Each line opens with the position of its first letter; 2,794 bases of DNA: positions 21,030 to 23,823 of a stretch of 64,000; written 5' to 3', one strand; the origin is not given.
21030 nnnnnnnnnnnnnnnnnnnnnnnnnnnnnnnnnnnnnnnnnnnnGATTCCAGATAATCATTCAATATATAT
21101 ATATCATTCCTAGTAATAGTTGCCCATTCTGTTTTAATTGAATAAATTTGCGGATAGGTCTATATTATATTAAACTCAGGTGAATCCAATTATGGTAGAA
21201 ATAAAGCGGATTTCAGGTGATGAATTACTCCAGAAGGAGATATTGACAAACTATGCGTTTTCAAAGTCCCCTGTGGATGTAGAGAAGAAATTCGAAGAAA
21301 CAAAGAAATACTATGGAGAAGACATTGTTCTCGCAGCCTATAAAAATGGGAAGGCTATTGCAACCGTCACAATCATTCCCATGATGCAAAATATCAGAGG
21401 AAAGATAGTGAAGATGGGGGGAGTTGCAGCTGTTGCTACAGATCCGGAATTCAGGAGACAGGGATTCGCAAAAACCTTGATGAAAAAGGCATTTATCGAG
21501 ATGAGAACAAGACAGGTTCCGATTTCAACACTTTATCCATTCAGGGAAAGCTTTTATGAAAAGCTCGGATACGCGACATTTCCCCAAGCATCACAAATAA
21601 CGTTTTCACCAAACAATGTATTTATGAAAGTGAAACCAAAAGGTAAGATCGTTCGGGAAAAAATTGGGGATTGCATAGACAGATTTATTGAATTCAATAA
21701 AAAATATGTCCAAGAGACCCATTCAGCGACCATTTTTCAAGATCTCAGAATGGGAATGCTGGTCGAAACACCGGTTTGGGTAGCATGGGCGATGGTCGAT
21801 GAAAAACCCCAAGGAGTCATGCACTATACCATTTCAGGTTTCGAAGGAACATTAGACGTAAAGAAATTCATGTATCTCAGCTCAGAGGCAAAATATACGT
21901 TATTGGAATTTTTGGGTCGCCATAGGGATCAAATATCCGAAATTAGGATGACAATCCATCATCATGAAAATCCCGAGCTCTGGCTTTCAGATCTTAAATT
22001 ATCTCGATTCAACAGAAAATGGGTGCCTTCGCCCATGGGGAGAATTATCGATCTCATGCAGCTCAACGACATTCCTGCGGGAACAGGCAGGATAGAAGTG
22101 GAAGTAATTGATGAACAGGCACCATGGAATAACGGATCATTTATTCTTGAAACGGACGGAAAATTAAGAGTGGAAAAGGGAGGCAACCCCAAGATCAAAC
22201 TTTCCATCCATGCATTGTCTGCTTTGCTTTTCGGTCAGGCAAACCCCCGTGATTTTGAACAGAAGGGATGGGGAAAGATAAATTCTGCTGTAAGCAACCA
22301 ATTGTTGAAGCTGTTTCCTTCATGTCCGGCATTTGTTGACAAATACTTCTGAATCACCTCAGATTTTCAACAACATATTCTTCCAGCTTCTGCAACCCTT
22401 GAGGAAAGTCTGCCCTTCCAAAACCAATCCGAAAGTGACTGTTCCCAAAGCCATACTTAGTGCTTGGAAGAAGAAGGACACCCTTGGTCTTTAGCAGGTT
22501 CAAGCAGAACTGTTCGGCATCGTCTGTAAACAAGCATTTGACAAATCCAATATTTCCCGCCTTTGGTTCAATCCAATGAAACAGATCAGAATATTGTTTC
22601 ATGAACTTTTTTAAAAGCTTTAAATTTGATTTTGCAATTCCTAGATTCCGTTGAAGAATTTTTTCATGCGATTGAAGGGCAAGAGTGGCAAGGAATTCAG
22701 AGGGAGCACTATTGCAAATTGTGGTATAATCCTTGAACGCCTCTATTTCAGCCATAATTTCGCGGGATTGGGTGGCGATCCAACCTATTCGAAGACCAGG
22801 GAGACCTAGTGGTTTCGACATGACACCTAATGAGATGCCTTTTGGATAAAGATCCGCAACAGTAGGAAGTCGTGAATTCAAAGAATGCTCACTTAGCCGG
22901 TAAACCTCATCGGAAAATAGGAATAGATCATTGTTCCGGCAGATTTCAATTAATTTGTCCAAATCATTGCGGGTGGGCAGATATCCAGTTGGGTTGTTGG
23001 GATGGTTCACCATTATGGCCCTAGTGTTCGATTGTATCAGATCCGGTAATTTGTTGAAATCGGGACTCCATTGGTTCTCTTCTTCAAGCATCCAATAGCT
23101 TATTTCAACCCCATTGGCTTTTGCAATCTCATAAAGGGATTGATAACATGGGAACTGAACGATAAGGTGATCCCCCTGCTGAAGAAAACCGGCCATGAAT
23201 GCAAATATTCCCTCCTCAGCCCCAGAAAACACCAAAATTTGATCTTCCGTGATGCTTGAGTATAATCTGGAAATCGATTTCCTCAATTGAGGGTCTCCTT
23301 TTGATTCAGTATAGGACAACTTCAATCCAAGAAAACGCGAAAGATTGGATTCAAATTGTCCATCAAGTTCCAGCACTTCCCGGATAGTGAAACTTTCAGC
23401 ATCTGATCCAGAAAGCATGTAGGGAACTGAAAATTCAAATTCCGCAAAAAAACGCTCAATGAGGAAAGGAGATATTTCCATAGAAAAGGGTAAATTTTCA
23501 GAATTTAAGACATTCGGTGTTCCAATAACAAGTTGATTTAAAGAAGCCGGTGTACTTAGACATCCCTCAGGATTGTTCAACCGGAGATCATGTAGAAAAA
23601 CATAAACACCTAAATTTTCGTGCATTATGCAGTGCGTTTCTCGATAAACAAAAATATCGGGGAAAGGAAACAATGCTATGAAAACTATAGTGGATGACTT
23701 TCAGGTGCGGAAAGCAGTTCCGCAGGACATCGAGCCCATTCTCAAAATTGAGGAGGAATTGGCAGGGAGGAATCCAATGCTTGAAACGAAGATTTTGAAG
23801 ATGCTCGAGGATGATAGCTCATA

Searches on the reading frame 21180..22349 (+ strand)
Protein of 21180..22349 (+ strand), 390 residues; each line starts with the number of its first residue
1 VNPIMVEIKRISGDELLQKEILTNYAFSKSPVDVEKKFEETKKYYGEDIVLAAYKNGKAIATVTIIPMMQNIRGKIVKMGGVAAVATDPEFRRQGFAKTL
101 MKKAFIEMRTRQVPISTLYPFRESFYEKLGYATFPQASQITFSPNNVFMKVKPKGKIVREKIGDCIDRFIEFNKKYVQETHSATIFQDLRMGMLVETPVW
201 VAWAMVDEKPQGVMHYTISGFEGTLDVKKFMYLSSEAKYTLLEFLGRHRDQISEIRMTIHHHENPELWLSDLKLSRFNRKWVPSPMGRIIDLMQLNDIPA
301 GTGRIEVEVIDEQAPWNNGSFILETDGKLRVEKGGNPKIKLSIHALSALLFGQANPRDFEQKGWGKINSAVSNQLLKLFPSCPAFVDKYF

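Call 84: search_protein_families(library=pfam, proteins=[window:21180-22349:+], max_evalue=0.00001)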
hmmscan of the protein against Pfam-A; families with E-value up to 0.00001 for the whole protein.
window:21180-22349:+ (390 aa): 5 families
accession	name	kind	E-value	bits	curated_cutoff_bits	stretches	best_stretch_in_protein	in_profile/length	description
PF13527.13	Acetyltransf_9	-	4.8e-28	98.2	25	1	8-132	2-125/127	Acetyltransferase (GNAT) domain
PF13530.11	SCP2_2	-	3.2e-10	41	23.2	1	302-370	15-86/105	Sterol carrier protein domain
PF17668.7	Acetyltransf_17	-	4.9e-10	40.5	25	1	201-289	26-114/114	Acetyltransferase (GNAT) domain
PF13508.13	Acetyltransf_7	-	7.3e-10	39.5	27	1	48-132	3-83/84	Acetyltransferase (GNAT) domain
PF00583.31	Acetyltransf_1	-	2.9e-09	37.7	20.7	1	37-131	20-116/116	Acetyltransferase (GNAT) family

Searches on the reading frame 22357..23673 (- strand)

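Call 54: search_protein_families(library=pfam, proteins=[window:22357-23673:-], max_evalue=0.00001)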
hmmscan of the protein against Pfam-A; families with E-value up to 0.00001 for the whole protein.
window:22357-23673:- (439 aa): 2 families
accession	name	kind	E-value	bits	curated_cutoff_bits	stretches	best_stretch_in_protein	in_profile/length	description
PF00155.27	Aminotran_1_2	-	1.2e-40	140.2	19.7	1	120-418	37-346/361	Aminotransferase class I and II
PF00266.25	Aminotran_5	-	2.9e-09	36.8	21.5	1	129-259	47-179/371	Aminotransferase class-V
